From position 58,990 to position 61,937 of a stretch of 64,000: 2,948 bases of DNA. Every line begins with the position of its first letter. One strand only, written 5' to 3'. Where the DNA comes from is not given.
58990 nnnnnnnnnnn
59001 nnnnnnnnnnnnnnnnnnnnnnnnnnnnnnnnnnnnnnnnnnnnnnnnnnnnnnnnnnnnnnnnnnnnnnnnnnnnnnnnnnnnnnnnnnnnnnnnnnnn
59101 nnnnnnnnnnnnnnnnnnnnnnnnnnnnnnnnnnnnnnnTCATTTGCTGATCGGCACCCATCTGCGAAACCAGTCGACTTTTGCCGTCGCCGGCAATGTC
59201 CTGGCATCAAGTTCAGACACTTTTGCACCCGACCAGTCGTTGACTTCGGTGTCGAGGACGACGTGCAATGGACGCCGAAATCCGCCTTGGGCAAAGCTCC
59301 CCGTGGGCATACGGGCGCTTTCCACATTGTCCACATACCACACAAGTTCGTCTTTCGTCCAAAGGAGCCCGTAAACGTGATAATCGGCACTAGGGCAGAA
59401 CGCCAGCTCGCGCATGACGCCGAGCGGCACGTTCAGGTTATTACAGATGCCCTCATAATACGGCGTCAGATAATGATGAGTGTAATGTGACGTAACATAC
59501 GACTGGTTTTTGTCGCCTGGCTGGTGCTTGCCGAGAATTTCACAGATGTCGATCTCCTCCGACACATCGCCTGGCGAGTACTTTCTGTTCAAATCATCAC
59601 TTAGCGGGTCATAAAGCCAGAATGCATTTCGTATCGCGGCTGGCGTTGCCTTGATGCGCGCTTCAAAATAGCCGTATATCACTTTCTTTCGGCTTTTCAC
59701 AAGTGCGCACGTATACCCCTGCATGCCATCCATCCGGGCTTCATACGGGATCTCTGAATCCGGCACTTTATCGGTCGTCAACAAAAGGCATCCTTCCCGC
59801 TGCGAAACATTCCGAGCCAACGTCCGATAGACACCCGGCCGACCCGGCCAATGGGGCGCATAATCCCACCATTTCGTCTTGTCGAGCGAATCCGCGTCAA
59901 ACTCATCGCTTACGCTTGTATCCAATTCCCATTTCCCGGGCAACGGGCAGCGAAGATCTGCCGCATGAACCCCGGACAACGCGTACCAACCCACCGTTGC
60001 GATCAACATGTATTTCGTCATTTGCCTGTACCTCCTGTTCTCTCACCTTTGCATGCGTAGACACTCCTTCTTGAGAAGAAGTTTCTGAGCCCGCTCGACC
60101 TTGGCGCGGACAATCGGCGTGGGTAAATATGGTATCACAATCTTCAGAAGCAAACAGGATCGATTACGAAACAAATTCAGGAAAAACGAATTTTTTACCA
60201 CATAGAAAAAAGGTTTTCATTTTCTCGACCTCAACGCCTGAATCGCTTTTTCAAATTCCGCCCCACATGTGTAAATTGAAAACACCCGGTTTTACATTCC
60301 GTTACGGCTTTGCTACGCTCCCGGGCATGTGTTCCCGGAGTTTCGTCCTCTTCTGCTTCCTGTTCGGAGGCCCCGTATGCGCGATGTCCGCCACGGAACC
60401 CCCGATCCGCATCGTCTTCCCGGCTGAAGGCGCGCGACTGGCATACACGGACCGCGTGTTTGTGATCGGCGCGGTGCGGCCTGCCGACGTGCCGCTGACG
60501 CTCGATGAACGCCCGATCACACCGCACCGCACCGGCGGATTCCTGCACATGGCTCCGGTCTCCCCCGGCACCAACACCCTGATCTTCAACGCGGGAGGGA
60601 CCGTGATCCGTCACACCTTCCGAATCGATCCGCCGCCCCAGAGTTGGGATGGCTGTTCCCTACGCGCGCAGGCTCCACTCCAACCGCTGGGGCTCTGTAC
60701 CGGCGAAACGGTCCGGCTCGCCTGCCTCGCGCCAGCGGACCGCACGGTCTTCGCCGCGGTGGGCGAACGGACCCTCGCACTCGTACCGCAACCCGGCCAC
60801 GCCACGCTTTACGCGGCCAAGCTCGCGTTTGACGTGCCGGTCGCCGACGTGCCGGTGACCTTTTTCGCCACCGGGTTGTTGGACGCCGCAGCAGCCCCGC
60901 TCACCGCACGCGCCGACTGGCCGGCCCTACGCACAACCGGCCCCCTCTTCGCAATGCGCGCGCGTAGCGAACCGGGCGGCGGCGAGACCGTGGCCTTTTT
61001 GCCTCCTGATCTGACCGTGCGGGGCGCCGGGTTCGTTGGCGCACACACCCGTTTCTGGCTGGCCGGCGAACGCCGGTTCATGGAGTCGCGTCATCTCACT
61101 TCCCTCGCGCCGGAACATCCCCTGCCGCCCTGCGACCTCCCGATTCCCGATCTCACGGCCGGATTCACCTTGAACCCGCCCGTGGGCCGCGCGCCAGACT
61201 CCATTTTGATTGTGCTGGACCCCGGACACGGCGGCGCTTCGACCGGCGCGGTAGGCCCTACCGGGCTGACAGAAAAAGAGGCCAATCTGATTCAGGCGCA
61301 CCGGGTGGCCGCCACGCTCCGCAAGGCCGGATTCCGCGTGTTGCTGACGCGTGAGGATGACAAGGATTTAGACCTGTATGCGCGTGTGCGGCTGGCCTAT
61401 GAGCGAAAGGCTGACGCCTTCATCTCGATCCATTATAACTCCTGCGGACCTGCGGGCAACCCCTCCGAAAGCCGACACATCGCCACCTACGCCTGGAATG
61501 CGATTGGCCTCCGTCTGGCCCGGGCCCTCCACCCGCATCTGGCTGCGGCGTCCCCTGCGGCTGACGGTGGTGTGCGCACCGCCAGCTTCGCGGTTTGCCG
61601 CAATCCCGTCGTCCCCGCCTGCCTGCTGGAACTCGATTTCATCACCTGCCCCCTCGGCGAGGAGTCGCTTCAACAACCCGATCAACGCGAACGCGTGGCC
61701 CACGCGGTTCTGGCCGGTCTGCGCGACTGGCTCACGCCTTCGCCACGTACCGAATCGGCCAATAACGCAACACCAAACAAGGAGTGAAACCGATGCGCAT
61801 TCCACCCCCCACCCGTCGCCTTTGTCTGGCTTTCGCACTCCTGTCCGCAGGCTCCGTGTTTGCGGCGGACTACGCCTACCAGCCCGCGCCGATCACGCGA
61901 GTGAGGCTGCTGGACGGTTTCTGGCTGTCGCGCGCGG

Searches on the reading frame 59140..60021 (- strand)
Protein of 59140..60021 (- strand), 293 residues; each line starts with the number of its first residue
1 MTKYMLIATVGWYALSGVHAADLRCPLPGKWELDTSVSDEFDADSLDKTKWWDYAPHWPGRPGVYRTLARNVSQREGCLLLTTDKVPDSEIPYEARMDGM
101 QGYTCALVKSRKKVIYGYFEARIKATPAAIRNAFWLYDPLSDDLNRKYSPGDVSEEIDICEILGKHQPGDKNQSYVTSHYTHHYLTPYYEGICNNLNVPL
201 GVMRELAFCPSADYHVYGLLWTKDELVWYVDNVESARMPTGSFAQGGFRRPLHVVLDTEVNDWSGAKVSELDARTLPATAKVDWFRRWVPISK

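Call 11: find_encoding_contigs(protein=window:59140-60021:-, flank=5000, max_places=10)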
Protein window:59140-60021:- (293 aa): 22 contigs read that carry it; 10 places shown.
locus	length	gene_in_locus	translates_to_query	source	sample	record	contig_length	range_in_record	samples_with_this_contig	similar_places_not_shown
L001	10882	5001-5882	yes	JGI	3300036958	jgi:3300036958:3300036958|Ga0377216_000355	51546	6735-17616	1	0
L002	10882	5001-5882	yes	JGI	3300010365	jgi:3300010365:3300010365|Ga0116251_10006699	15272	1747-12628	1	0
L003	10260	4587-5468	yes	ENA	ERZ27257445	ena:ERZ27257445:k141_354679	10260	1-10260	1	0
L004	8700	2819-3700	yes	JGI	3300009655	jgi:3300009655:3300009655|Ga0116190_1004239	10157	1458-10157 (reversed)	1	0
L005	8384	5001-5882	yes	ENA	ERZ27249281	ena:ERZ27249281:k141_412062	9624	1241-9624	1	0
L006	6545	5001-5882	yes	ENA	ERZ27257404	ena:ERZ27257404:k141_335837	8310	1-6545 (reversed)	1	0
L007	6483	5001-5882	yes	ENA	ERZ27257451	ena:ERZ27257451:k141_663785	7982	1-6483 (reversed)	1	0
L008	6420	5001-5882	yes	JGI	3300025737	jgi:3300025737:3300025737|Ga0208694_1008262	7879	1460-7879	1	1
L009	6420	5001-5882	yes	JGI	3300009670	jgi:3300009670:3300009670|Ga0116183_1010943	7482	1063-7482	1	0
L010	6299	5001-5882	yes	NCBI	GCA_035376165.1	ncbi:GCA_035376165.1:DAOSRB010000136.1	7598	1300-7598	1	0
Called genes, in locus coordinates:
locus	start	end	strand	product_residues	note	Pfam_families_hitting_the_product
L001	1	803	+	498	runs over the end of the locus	PF00370:FGGY_N, PF02782:FGGY_C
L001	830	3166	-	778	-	PF07944:Beta-AFase-like_GH127_cat, PF20736:Glyco_hydro127M, PF20737:Glyco_hydro127C, PF00754:F5_F8_type_C (weak), PF22633:F5_F8_type_C_2 (weak)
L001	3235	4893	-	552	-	PF01520:Amidase_3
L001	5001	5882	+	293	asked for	PF00722:Glyco_hydro_16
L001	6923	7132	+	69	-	PF01165:Ribosomal_S21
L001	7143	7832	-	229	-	PF00730:HhH-GPD, PF00633:HHH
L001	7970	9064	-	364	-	PF00733:Asn_synthase (weak), PF03054:tRNA_Me_trans, PF20259:tRNA_Me_trans_M, PF20258:tRNA_Me_trans_C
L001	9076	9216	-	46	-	-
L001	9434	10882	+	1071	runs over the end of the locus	PF25788:Ig_Rha78A_N, PF08531:Bac_rhamnosid_N, PF05592:Bac_rhamnosid, PF17389:Bac_rhamnosid6H, PF17390:Bac_rhamnosid_C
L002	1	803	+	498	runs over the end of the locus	PF00370:FGGY_N, PF02782:FGGY_C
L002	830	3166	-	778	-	PF07944:Beta-AFase-like_GH127_cat, PF20736:Glyco_hydro127M, PF20737:Glyco_hydro127C, PF00754:F5_F8_type_C (weak), PF22633:F5_F8_type_C_2 (weak)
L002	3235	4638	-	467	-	PF01520:Amidase_3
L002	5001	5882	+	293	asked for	PF00722:Glyco_hydro_16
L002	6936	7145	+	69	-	PF01165:Ribosomal_S21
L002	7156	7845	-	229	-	PF00730:HhH-GPD, PF00633:HHH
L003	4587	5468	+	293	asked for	PF00722:Glyco_hydro_16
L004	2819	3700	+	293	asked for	PF00722:Glyco_hydro_16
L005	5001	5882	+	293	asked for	PF00722:Glyco_hydro_16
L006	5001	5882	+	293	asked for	PF00722:Glyco_hydro_16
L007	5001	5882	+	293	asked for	PF00722:Glyco_hydro_16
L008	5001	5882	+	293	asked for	PF00722:Glyco_hydro_16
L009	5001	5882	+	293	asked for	PF00722:Glyco_hydro_16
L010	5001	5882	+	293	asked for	PF00722:Glyco_hydro_16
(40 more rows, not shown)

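Call 23: find_homologous_proteins(query=window:59140-60021:-, max_evalue=1e-30)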
Query window:59140-60021:- (293 aa): 97 proteins with E <= 1e-30 among 731 candidates.
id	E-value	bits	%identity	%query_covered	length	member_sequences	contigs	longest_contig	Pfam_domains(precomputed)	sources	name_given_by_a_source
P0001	8.5e-206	700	100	100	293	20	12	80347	PF00722.29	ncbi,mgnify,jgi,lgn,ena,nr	ncbi:MAG TPA: family 16 glycosylhydrolase [Kiritimatiellia bacterium]|mgnify:FL=1|jgi:beta-glucanase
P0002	2.7e-158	544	82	90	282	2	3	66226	PF00722.29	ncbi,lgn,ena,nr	ncbi:MAG: family 16 glycosylhydrolase [Kiritimatiellae bacterium]|nr:family 16 glycosylhydrolase [Ki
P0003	2.4e-155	535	83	91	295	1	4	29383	PF00722.29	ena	-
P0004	7.8e-141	487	69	99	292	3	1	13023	PF00722.29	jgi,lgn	jgi:beta-glucanase (GH16 family)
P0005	1.9e-139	482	69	99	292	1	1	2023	PF00722.29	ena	-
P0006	6.1e-137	474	71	97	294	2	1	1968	PF00722.29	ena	-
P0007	1.7e-136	473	71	92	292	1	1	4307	PF00722.29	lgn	-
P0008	2.6e-136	472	69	98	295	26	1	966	PF00722.29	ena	-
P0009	3.7e-136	472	73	91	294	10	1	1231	PF00722.29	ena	-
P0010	1.7e-128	446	70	91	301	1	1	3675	PF00722.29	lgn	-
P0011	6.2e-117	408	63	91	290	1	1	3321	PF00722.29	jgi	-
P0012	3.6e-116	406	62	92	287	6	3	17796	PF00722.29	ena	-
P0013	8.3e-116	405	59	97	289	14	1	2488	PF00722.29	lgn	-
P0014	1.8e-106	374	58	94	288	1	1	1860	PF00722.29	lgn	-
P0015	1.4e-101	358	53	99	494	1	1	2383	PF06452.17,PF00722.29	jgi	-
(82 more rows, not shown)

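Call 24: find_encoding_contigs(protein=P0002, flank=4000, max_places=4)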
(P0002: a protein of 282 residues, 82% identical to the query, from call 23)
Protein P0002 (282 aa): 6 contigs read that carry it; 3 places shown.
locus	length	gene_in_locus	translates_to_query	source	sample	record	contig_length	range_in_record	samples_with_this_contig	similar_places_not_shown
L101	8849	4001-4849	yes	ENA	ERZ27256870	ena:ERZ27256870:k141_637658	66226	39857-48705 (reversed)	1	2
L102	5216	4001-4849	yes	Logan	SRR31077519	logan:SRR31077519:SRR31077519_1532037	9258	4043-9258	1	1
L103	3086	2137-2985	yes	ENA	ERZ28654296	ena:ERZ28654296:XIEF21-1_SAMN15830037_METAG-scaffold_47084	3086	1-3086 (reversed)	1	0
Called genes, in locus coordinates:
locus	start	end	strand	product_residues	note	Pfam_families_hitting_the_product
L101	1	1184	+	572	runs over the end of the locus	-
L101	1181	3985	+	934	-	PF00728:Glyco_hydro_20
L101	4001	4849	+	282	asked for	PF00722:Glyco_hydro_16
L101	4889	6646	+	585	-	-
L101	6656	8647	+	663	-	PF13229:Beta_helix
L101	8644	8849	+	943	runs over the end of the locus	PF02837:Glyco_hydro_2_N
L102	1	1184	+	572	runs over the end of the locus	-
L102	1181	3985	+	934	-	PF00728:Glyco_hydro_20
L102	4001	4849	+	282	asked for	PF00722:Glyco_hydro_16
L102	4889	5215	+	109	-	?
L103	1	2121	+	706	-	?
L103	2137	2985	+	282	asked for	PF00722:Glyco_hydro_16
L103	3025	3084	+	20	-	?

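Call 25: find_encoding_contigs(protein=P0003, flank=4000, max_places=4)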
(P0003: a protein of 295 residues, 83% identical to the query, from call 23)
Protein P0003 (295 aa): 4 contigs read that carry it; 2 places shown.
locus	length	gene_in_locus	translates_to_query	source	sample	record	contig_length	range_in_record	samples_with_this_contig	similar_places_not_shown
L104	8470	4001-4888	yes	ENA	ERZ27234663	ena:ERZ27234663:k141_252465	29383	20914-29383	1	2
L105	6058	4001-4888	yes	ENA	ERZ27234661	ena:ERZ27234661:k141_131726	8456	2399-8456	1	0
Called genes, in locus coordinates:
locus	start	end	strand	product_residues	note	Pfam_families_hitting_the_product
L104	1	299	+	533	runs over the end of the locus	-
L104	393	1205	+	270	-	PF05048:NosD, PF13229:Beta_helix (weak)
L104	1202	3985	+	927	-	PF02838:Glyco_hydro_20b (weak)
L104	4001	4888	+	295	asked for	PF00722:Glyco_hydro_16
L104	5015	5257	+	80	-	PF02604:PhdYeFM_antitox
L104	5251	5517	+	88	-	PF05016:ParE_toxin (weak), PF06769:YoeB_toxin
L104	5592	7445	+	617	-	PF01055:Glyco_hydro_31_2nd, PF02065:Melibiase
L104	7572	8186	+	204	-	-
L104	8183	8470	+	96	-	?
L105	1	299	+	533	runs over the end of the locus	-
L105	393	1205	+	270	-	PF05048:NosD, PF13229:Beta_helix (weak)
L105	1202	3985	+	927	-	PF02838:Glyco_hydro_20b (weak)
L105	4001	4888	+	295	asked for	PF00722:Glyco_hydro_16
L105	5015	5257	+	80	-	PF02604:PhdYeFM_antitox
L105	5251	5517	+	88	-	PF05016:ParE_toxin (weak), PF06769:YoeB_toxin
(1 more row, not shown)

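Call 26: find_encoding_contigs(protein=P0004, flank=4000, max_places=3)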
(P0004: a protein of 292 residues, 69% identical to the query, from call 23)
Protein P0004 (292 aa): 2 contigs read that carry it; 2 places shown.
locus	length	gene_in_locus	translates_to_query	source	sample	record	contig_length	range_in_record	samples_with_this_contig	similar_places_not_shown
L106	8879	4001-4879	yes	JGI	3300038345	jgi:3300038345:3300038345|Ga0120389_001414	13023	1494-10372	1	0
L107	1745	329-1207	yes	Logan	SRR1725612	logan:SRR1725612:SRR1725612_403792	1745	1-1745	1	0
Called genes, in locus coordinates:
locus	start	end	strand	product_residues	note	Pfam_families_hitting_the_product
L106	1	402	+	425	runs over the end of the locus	PF03781:FGE-sulfatase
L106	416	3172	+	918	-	PF02838:Glyco_hydro_20b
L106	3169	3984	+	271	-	PF13229:Beta_helix, PF05048:NosD (weak)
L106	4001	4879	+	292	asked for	PF00722:Glyco_hydro_16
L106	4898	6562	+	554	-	-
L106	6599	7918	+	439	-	PF13472:Lipase_GDSL_2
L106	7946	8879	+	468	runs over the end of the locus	PF01120:Alpha_L_fucos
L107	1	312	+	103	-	?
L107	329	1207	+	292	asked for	PF00722:Glyco_hydro_16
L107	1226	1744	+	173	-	?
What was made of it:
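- Tried and rejected: GH16 homologues at 69-83% identity sit in unrelated GH20 operons (calls 23-26).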

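Call 43: find_encoding_contigs(protein=window:59140-60021:-, flank=10000, max_places=10)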
Protein window:59140-60021:- (293 aa): 22 contigs read that carry it; 10 places shown.
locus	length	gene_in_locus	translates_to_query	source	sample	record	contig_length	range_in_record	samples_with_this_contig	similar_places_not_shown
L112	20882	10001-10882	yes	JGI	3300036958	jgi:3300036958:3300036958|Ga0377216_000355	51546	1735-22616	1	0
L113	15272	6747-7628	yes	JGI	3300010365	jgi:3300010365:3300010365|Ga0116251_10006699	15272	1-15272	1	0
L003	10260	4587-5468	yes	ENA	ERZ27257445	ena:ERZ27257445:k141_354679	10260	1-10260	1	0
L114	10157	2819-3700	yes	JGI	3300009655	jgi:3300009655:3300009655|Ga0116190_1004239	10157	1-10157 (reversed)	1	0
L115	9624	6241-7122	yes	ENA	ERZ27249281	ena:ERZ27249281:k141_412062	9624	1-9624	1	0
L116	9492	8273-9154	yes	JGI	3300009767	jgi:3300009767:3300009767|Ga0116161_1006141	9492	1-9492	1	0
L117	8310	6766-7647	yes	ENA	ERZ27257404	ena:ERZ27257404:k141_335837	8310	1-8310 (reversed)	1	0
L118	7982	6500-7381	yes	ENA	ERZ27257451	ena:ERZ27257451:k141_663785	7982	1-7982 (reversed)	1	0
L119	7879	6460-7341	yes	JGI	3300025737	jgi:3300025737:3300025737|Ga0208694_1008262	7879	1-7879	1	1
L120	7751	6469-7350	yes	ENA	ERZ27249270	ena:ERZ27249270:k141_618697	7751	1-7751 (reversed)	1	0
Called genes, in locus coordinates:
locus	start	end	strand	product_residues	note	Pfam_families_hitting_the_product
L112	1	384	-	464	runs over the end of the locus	PF01408:GFO_IDH_MocA, PF22725:GFO_IDH_MocA_C3 (faint), PF02894:GFO_IDH_MocA_C (faint)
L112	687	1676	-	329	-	PF09571:RE_XcyI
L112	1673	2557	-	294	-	PF01555:N6_N4_Mtase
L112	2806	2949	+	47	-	-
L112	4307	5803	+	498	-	PF00370:FGGY_N, PF02782:FGGY_C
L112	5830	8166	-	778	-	PF07944:Beta-AFase-like_GH127_cat, PF20736:Glyco_hydro127M, PF20737:Glyco_hydro127C, PF00754:F5_F8_type_C (weak), PF22633:F5_F8_type_C_2 (weak)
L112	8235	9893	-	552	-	PF01520:Amidase_3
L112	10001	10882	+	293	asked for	PF00722:Glyco_hydro_16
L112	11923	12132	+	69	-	PF01165:Ribosomal_S21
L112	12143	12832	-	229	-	PF00730:HhH-GPD, PF00633:HHH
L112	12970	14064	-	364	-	PF00733:Asn_synthase (weak), PF03054:tRNA_Me_trans, PF20259:tRNA_Me_trans_M, PF20258:tRNA_Me_trans_C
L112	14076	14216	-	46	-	-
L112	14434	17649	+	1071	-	PF25788:Ig_Rha78A_N, PF08531:Bac_rhamnosid_N, PF05592:Bac_rhamnosid, PF17389:Bac_rhamnosid6H, PF17390:Bac_rhamnosid_C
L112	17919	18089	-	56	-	-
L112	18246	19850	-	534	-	PF03629:SASA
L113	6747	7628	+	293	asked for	PF00722:Glyco_hydro_16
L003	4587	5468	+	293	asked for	PF00722:Glyco_hydro_16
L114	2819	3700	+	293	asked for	PF00722:Glyco_hydro_16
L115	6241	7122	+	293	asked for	PF00722:Glyco_hydro_16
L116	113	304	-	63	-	-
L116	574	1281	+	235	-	PF02965:Met_synt_B12 (weak)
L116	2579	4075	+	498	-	PF00370:FGGY_N, PF02782:FGGY_C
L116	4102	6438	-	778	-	PF07944:Beta-AFase-like_GH127_cat, PF20736:Glyco_hydro127M, PF20737:Glyco_hydro127C, PF00754:F5_F8_type_C (weak), PF22633:F5_F8_type_C_2 (weak)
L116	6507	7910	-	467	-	PF01520:Amidase_3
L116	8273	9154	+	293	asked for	PF00722:Glyco_hydro_16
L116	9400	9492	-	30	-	?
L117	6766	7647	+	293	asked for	PF00722:Glyco_hydro_16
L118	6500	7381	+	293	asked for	PF00722:Glyco_hydro_16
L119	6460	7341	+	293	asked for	PF00722:Glyco_hydro_16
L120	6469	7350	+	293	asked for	PF00722:Glyco_hydro_16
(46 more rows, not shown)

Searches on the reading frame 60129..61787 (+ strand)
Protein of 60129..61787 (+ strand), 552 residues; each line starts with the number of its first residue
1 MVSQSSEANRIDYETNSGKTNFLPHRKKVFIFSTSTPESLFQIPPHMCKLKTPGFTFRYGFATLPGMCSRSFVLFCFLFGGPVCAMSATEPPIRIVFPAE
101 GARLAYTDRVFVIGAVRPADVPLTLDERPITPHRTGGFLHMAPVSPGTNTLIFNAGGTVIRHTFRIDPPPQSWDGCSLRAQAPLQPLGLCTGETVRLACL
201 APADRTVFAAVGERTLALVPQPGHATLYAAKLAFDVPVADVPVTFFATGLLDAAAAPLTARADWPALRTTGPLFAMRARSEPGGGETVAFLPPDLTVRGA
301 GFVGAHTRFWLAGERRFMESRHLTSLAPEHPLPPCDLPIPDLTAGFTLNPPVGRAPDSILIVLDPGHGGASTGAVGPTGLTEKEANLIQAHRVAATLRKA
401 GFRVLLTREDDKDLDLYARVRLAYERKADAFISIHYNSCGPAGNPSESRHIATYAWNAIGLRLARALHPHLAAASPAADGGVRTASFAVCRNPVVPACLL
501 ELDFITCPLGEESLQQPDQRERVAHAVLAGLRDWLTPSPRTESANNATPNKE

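Call 33: find_encoding_contigs(protein=window:60129-61787:+, flank=10000, max_places=10)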
Protein window:60129-61787:+ (552 aa): 1 contig read that carries it; 1 place shown.
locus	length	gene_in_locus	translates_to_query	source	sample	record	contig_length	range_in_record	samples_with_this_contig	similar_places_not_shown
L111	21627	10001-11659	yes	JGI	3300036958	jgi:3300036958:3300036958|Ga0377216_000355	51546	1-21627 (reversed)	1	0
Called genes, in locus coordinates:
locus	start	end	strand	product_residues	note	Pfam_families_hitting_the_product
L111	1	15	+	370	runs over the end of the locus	-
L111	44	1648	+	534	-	PF03629:SASA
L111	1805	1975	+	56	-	-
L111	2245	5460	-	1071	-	PF25788:Ig_Rha78A_N, PF08531:Bac_rhamnosid_N, PF05592:Bac_rhamnosid, PF17389:Bac_rhamnosid6H, PF17390:Bac_rhamnosid_C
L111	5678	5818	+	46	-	-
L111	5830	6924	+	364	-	PF00733:Asn_synthase (weak), PF03054:tRNA_Me_trans, PF20259:tRNA_Me_trans_M, PF20258:tRNA_Me_trans_C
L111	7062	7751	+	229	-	PF00730:HhH-GPD, PF00633:HHH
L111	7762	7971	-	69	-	PF01165:Ribosomal_S21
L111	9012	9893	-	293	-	PF00722:Glyco_hydro_16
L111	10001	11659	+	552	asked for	PF01520:Amidase_3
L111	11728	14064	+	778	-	PF07944:Beta-AFase-like_GH127_cat, PF20736:Glyco_hydro127M, PF20737:Glyco_hydro127C, PF00754:F5_F8_type_C (weak), PF22633:F5_F8_type_C_2 (weak)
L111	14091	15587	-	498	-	PF00370:FGGY_N, PF02782:FGGY_C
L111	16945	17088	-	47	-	-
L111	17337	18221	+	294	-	PF01555:N6_N4_Mtase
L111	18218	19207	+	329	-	PF09571:RE_XcyI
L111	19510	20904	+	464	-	PF01408:GFO_IDH_MocA, PF22725:GFO_IDH_MocA_C3 (faint), PF02894:GFO_IDH_MocA_C (faint)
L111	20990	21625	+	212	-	?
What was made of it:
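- In the window's own strain, locus 2 lies between divergent genes, where terminators have no obvious job (call 33).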

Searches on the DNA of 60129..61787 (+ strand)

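Call 42: search_rna_families(source=L111, start=15500, end=17400, threshold=evalue, max_evalue=1)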
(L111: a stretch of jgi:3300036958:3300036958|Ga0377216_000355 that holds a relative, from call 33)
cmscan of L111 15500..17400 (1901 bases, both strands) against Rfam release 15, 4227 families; matches with E-value up to 1: 2.
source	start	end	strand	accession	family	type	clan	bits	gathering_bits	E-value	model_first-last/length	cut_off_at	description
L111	16413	16490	-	RF00718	mir-431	Gene; miRNA;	-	28.6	70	0.027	1-86/86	no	mir-431 microRNA precursor family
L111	16404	16492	-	RF03757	mir-6536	Gene; miRNA;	-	21.5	100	0.4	1-81/81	no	mir-6536 microRNA precursor family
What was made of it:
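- On Any Rfam RNA family (sRNA, riboswitch, ribozyme, large ncRNA): Locus 2 gives the same result (call 42).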
